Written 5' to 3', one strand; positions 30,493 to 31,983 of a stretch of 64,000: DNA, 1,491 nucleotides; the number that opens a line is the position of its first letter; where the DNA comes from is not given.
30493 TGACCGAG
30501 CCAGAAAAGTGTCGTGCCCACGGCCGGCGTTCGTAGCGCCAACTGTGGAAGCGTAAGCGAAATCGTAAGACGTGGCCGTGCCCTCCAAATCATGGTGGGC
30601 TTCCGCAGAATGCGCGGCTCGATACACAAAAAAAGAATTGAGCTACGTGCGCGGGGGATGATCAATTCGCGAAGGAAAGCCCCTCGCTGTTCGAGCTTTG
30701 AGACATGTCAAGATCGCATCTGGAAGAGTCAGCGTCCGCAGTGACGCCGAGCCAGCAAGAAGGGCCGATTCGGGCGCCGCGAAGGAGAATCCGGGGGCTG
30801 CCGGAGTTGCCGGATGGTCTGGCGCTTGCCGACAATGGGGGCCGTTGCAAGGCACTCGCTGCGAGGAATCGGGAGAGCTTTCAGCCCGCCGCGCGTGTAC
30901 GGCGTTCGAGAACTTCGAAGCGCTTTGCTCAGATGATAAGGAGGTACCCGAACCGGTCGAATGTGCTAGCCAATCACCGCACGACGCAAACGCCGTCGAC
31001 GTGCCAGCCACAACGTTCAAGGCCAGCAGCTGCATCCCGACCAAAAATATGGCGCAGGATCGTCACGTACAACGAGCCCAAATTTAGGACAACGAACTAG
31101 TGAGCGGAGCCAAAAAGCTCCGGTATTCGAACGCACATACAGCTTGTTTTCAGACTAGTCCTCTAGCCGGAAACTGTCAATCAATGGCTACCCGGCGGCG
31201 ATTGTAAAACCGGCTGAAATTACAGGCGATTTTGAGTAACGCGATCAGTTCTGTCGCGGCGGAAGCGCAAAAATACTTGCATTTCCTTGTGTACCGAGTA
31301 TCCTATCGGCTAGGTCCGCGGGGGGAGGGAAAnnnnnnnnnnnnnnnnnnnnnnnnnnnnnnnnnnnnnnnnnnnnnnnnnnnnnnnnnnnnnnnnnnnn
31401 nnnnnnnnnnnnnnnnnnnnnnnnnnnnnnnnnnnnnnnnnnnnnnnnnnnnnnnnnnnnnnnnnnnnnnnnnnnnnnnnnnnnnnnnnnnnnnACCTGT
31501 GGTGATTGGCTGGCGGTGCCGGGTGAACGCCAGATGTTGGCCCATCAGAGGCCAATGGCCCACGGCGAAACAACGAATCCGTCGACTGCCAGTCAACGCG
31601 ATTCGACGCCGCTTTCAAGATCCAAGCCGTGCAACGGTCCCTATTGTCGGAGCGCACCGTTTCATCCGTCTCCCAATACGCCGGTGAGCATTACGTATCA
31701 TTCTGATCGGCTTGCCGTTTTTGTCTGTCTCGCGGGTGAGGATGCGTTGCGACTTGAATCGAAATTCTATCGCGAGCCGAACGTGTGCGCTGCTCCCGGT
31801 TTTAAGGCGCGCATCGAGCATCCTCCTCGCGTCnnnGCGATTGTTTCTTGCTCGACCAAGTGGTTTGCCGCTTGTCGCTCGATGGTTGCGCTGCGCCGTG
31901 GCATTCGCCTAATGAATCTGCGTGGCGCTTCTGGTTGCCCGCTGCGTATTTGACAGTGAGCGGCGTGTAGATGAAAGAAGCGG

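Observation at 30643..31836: Divergent pair of paralogous small secreted proteins with three invariant Cys/His motifs and a gapless 113-aa mature alignment; I cannot name a family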

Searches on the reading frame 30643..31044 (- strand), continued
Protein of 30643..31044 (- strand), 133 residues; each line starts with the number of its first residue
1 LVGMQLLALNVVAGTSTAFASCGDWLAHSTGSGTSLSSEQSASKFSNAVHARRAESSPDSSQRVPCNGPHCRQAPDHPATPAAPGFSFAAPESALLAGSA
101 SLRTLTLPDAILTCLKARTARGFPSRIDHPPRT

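Call 45: find_encoding_contigs(protein=P0175, flank=10000, max_places=2)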
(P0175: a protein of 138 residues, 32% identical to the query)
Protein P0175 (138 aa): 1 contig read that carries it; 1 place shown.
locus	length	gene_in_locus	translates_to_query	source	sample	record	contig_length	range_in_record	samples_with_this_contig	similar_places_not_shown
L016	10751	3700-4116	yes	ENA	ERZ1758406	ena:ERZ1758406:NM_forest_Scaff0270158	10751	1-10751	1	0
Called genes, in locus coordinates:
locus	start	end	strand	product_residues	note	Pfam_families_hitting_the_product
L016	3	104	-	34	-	?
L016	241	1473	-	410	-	PF00675:Peptidase_M16, PF05193:Peptidase_M16_C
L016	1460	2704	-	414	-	PF00675:Peptidase_M16, PF05193:Peptidase_M16_C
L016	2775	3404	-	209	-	PF00583:Acetyltransf_1, PF13673:Acetyltransf_10 (weak), PF13508:Acetyltransf_7, PF08445:FR47 (weak)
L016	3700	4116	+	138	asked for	-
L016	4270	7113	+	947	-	PF13435:Cytochrome_C554 (weak), PF13181:TPR_8 (faint), PF13424:TPR_12 (faint), PF13428:TPR_14 (faint)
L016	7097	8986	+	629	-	PF01839:FG-GAP (faint), PF13517:FG-GAP_3, PF07593:UnbV_ASPIC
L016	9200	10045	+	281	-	PF03328:HpcH_HpaI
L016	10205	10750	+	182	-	?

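Call 49: predict_structure(alignment_id=A4)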
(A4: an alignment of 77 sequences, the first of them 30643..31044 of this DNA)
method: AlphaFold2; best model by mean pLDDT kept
length: 133 residues; sequences in the alignment: 77
mean_pLDDT: 65.9   pTM: 0.18
mean pLDDT of the five models: 65.9, 65.5, 64.9, 63.8, 63.6
residues with pLDDT >= 90: 0; 70-90: 57; 50-70: 61; < 50: 15
segments of 3 or more residues with pLDDT < 50: 30-40
pLDDT, mean of each block of 10 residues (from residue 1): 83 65 54 45 52 52 76 76 78 66 59 65 81 83
secondary structure, 60 per line:
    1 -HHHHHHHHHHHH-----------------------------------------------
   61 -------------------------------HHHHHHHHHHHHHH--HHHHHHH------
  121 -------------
elements in order: H2-13 H92-105 H108-114

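Call 51: list_cluster_members(proteins=[window:30646-31035:-, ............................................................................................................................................, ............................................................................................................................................, window:30646-31044:-, P0161, P0162])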
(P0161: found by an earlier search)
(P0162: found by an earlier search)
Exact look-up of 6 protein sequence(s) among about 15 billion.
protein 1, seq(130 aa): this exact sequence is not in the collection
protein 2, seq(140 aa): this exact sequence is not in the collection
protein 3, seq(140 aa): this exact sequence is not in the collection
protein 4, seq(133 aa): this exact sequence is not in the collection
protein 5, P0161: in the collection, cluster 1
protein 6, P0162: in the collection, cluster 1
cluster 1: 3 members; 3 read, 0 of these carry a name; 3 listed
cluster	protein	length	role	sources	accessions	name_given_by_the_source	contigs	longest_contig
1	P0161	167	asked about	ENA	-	-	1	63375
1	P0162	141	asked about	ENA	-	-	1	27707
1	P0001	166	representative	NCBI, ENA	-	-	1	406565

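Call 54: search_solved_structures(query=A3, max_evalue=10, show_alignments=2)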
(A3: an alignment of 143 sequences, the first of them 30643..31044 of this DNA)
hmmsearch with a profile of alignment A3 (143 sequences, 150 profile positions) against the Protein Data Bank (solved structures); distinct sequences matched with E-value up to 10: 1.
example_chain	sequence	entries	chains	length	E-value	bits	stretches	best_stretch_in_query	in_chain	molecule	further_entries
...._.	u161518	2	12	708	9.8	9.1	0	42-92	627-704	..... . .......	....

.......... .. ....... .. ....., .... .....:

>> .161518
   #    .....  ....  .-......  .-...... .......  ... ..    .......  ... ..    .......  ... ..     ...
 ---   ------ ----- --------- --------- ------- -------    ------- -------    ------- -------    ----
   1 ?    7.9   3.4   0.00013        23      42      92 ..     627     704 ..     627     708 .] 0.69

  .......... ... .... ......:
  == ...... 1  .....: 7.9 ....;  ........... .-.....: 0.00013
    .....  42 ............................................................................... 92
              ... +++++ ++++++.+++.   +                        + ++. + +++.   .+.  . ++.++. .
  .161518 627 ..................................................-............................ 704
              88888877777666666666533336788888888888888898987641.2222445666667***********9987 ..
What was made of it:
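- On Any protein with a solved structure: A profile of 143 members against 177,635 PDB sequences gives a best E-value of 9.8, which is a spurious match to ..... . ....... (call 54).
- Closest known: Small subunits of periplasmic quinoprotein dehydrogenases. Different: No detectable sequence similarity (call 54).
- There is no sequence similarity to MauA or QhpC in the PDB search (call 54).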

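Call 65: search_protein_families(library=ncbifam, alignment_id=A3, max_evalue=0.01)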
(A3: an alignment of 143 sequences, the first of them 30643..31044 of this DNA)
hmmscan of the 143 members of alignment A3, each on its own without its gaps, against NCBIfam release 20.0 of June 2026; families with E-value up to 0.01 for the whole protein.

A. member 1, window:30643-31044:- (133 aa): 0 families

B. families by the number of members that match (of 143 scanned): 2 families
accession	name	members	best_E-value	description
NF041189.1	blaKBL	1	0.0035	KBL family class A beta-lactamase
NF002952.0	PRK03606.2-3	1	0.0095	ureidoglycolate lyase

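Call 68: find_encoding_contigs(protein=P0195, flank=10000, max_places=3)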
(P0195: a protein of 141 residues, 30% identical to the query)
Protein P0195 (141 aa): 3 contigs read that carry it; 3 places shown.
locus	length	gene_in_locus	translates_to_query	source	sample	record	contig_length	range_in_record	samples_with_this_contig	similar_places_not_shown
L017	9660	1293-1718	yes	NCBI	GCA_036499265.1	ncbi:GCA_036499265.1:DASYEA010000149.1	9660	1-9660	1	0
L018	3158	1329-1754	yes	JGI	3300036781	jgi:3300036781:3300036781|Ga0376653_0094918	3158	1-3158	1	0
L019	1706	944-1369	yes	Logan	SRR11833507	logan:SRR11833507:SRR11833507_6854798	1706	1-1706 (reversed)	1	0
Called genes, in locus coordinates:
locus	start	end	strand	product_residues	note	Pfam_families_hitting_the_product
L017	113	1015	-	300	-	-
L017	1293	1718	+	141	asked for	-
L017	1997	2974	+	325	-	PF07963:N_methyl, PF07596:SBP_bac_10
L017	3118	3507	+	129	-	-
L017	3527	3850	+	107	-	PF01740:STAS (faint)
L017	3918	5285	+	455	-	PF02627:CMD (faint)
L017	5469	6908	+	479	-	-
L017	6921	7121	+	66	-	-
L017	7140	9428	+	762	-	PF01839:FG-GAP (faint), PF13517:FG-GAP_3, PF07593:UnbV_ASPIC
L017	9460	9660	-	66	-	?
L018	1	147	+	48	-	?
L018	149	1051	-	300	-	-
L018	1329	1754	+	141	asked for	-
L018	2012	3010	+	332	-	PF07963:N_methyl, PF07596:SBP_bac_10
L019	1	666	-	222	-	?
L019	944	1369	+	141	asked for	-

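Call 77: list_cluster_members(proteins=[P0184, P0195, P0128, P0186, P0211, P0169, P0182, P0178, P0199, P0197])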
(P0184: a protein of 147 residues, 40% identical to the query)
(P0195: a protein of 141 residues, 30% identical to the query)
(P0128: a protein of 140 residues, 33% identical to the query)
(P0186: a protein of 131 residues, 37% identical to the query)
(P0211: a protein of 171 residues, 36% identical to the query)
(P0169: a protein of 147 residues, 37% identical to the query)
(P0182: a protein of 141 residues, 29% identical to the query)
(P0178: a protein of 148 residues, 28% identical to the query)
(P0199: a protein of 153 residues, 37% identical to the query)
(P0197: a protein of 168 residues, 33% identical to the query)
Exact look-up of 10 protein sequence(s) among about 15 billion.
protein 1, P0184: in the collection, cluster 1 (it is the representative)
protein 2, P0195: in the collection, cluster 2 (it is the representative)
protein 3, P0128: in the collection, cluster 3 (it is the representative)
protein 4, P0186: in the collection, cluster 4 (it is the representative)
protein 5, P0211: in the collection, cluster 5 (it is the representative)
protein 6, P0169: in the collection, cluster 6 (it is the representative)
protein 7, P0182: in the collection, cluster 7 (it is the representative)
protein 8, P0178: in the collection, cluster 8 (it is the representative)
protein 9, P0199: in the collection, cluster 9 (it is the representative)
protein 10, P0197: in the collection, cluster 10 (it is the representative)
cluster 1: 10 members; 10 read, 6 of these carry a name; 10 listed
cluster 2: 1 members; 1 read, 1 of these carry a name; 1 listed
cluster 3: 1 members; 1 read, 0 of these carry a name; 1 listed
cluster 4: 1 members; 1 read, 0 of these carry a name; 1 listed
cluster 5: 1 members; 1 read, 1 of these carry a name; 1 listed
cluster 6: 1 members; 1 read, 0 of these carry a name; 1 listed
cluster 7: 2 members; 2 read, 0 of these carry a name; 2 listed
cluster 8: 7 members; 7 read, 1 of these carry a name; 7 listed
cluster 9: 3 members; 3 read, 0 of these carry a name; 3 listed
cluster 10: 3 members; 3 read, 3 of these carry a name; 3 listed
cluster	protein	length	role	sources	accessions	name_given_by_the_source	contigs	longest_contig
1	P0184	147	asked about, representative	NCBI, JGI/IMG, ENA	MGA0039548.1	MAG: hypothetical protein ACO3NZ_06850 [Pirellulales bacterium] | hypothetical protein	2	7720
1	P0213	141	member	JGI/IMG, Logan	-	hypothetical protein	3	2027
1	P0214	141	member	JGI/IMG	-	hypothetical protein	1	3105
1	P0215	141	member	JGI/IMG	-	hypothetical protein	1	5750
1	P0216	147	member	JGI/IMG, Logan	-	hypothetical protein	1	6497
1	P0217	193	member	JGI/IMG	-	hypothetical protein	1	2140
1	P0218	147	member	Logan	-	-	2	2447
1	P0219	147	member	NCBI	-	-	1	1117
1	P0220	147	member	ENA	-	-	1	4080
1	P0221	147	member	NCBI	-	-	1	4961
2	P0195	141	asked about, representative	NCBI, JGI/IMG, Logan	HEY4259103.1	MAG TPA: hypothetical protein VGM98_03035 [Schlesneria sp.] | hypothetical protein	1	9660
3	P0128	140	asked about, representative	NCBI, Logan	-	-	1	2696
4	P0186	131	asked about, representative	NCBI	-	-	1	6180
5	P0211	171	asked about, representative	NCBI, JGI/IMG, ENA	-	hypothetical protein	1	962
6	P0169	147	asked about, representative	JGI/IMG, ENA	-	-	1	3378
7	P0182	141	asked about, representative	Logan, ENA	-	-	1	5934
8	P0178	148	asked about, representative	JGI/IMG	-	-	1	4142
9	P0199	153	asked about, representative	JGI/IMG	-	-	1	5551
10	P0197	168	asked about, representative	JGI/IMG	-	hypothetical protein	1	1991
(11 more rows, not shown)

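Call 81: search_solved_structures(query=L016:4270-7113:+, max_evalue=0.01)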
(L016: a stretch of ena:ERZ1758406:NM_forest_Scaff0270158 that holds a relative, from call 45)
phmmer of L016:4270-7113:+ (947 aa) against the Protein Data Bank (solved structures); distinct sequences matched with E-value up to 0.01: 4.
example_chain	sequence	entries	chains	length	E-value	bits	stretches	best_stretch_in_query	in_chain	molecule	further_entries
8bu0_A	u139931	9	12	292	0.0015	19.9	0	841-898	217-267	Consensus tetratricopeptide repeat protein | Crystal structure of an 8-repeat consensus TPR superhelix with Zinc. | Monomer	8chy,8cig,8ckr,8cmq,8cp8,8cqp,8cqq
4y6w_A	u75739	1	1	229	0.0024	19.2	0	742-774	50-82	NaB(AB)3ACb - light chain TPR-like repeats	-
4y6c_A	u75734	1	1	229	0.0087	17.4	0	742-774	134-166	ANSERINA PUTATIVE KINESIN LIGHT chain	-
1na0_A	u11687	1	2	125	0.0089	17.4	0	858-898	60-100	designed protein CTPR3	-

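Call 82: search_solved_structures(query=L016:7097-8986:+, max_evalue=0.01)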
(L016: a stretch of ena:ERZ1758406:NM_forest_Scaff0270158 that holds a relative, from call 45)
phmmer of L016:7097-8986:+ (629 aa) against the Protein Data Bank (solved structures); distinct sequences matched with E-value up to 0.01: 1.
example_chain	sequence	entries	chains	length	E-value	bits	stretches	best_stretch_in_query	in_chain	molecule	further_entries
9etn_A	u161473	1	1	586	8.1e-14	54.3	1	304-610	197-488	Cartilage acidic protein 1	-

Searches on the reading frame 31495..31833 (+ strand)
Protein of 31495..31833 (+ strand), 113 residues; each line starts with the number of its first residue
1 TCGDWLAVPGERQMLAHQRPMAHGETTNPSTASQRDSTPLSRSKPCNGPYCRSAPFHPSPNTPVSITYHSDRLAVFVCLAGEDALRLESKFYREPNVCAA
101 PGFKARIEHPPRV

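Call 72: predict_structure(alignment_id=A6)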
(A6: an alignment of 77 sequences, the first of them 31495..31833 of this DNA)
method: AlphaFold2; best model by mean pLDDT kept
length: 113 residues; sequences in the alignment: 77
mean_pLDDT: 66.2   pTM: 0.19
mean pLDDT of the five models: 66.2, 65.5, 65.5, 65.2, 63.6
residues with pLDDT >= 90: 0; 70-90: 37; 50-70: 76; < 50: 0
segments of 3 or more residues with pLDDT < 50: none
pLDDT, mean of each block of 10 residues (from residue 1): 55 56 57 60 77 79 78 68 60 62 72 79
secondary structure, 60 per line:
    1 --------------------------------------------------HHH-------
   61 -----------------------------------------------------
elements in order:
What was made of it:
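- On Any protein with a solved structure: The AlphaFold models are too poor (pTM 0.18-0.19) for a meaningful fold search (calls 49, 72).
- AlphaFold2 gives no fold with 77-sequence alignments: pTM 0.18 and 0.19. pLDDT rises only over the motifs (calls 49, 72).
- Tried and rejected: Neither gave a fold (pTM 0.18 and 0.19; calls 49, 72).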
